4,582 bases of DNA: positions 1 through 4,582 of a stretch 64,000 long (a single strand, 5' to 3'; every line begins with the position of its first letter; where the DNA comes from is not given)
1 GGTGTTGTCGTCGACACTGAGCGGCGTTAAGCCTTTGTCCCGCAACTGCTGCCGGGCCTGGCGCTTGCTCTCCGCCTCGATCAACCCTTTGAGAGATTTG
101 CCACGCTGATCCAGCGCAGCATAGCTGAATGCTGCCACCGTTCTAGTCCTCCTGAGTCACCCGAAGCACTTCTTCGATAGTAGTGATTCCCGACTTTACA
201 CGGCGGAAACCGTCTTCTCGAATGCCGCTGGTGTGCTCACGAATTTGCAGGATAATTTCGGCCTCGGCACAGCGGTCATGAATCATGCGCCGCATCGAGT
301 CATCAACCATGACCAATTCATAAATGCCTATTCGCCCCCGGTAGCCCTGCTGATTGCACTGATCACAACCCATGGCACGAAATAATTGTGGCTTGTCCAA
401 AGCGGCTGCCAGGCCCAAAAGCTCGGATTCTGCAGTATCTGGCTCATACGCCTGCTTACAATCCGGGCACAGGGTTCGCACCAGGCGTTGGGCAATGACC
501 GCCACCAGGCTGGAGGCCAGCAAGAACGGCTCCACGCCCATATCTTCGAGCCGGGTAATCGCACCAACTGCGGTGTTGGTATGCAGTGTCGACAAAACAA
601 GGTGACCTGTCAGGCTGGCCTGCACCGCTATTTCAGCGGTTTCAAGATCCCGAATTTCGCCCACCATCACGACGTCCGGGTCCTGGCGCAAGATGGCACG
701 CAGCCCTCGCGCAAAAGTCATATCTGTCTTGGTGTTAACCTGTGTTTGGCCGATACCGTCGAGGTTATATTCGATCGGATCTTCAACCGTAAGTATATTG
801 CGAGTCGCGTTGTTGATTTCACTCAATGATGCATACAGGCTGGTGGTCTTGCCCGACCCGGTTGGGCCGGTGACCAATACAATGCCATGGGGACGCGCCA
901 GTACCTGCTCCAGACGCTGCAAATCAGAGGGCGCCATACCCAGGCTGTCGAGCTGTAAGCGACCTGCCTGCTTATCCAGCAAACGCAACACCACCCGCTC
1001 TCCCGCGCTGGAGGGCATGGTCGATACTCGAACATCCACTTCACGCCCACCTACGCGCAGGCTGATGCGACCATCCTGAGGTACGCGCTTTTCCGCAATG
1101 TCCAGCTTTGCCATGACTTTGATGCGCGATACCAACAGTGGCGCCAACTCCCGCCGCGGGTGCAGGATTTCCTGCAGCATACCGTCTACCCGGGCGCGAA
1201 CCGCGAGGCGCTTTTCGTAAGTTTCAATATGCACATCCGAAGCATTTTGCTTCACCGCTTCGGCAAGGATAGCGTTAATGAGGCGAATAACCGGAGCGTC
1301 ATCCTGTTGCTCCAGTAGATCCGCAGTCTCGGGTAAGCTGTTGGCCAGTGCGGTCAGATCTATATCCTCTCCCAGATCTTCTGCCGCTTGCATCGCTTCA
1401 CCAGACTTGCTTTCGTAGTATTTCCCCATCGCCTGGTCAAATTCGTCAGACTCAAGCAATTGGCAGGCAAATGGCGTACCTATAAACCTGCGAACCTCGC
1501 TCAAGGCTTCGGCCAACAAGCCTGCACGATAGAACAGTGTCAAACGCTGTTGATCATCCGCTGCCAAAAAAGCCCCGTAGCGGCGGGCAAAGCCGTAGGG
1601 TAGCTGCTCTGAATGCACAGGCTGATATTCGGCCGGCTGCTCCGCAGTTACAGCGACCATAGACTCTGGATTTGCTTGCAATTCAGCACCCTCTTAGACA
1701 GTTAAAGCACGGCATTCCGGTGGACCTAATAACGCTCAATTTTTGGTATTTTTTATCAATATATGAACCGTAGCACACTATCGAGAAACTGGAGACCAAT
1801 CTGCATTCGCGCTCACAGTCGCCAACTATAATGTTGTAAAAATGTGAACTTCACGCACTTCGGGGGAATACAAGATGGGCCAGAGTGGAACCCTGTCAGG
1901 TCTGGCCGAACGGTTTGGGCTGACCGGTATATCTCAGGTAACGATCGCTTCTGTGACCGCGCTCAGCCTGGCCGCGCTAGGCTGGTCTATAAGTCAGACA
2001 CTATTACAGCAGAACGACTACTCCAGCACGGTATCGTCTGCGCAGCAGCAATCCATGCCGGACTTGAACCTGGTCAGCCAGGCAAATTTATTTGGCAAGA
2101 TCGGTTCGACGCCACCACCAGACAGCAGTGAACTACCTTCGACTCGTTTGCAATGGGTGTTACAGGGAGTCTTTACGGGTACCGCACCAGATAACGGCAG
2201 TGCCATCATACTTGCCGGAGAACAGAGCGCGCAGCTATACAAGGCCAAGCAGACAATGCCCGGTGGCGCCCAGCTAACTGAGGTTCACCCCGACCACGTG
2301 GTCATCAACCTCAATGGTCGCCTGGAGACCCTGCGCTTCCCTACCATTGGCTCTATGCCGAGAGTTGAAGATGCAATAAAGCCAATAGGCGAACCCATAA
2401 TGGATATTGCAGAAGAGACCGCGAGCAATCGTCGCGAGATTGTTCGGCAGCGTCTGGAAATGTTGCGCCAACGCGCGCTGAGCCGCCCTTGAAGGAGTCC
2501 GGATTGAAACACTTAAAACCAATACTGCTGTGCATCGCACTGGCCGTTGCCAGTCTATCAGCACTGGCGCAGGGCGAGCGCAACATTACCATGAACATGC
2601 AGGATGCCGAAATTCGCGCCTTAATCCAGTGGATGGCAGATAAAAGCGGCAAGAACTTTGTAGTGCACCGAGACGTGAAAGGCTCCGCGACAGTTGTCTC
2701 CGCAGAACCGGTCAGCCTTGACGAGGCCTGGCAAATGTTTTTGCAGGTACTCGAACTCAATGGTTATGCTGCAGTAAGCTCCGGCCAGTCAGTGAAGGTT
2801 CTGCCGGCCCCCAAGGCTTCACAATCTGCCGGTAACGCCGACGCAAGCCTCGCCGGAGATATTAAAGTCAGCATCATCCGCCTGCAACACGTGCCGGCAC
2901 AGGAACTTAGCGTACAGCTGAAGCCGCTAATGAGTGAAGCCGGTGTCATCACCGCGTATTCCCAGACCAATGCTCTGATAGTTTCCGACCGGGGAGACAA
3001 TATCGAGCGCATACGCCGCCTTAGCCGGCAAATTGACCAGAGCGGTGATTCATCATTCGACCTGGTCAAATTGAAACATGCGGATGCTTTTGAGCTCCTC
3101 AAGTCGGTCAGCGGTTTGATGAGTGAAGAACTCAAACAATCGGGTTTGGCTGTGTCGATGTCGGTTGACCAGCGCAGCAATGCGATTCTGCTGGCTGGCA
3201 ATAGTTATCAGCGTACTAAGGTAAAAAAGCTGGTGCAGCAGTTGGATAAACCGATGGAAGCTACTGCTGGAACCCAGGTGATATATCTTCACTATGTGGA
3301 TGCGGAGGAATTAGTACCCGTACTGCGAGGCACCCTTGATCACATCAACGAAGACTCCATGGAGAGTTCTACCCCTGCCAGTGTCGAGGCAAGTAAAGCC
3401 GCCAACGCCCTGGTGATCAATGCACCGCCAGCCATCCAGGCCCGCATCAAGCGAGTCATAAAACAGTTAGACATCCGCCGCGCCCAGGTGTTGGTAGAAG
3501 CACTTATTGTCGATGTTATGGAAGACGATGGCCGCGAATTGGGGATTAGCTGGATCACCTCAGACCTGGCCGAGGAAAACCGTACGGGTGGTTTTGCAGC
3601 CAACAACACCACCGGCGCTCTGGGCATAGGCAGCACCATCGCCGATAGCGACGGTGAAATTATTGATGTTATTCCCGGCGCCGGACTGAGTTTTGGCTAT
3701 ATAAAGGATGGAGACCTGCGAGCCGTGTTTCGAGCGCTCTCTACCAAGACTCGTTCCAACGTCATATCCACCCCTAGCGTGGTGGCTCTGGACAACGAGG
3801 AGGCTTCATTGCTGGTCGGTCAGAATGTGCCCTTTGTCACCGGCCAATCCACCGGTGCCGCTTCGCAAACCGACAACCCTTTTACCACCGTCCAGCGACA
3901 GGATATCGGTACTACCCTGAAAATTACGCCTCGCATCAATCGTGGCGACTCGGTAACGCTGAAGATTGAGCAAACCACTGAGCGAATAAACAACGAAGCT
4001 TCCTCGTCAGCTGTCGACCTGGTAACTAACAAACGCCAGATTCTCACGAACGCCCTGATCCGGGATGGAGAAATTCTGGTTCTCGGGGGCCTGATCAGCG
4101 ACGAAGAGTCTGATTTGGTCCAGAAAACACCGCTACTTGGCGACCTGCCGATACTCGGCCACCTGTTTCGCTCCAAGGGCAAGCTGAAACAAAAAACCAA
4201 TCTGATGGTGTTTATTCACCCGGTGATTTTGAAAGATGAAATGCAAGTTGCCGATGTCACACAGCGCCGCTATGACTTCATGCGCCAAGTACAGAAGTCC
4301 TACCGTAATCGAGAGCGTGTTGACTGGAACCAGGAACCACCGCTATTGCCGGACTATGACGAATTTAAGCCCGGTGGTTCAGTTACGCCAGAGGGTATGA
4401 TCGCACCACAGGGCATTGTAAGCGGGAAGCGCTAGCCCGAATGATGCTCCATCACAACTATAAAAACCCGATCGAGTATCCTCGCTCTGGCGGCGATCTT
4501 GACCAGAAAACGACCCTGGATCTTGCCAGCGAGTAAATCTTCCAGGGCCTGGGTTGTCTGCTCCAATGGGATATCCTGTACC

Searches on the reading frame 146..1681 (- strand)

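Call 50: search_protein_families(library=pfam, proteins=[window:146-1681:-], max_evalue=0.00001)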
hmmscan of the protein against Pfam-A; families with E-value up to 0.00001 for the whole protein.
window:146-1681:- (512 aa): 2 families
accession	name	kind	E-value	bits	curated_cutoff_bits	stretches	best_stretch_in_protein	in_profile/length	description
PF00437.27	T2SSE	-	2.6e-156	520.4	24.9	1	124-507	1-370/370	Type II/IV secretion system protein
PF22341.1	GSPE_N1E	-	9.5e-19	67.7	27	1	26-89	1-64/64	GSPII protein E, N1E domain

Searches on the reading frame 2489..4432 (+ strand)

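Call 50: search_protein_families(library=pfam, proteins=[window:2489-4432:+], max_evalue=0.00001)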
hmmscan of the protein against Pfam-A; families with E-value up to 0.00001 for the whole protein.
window:2489-4432:+ (648 aa): 3 families
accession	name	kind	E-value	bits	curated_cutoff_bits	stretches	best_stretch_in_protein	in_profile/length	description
PF00263.26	Secretin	-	7e-47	159.6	27.5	1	416-582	1-169/169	Bacterial type II and III secretion system protein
PF03958.22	Secretin_N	-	2.3e-39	133.9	28.2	3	262-333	1-69/69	Bacterial type II/III secretion system short domain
PF21305.2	type_II_gspD_N0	-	4.3e-24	84.6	27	1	35-104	1-71/71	GspD-like, N0 domain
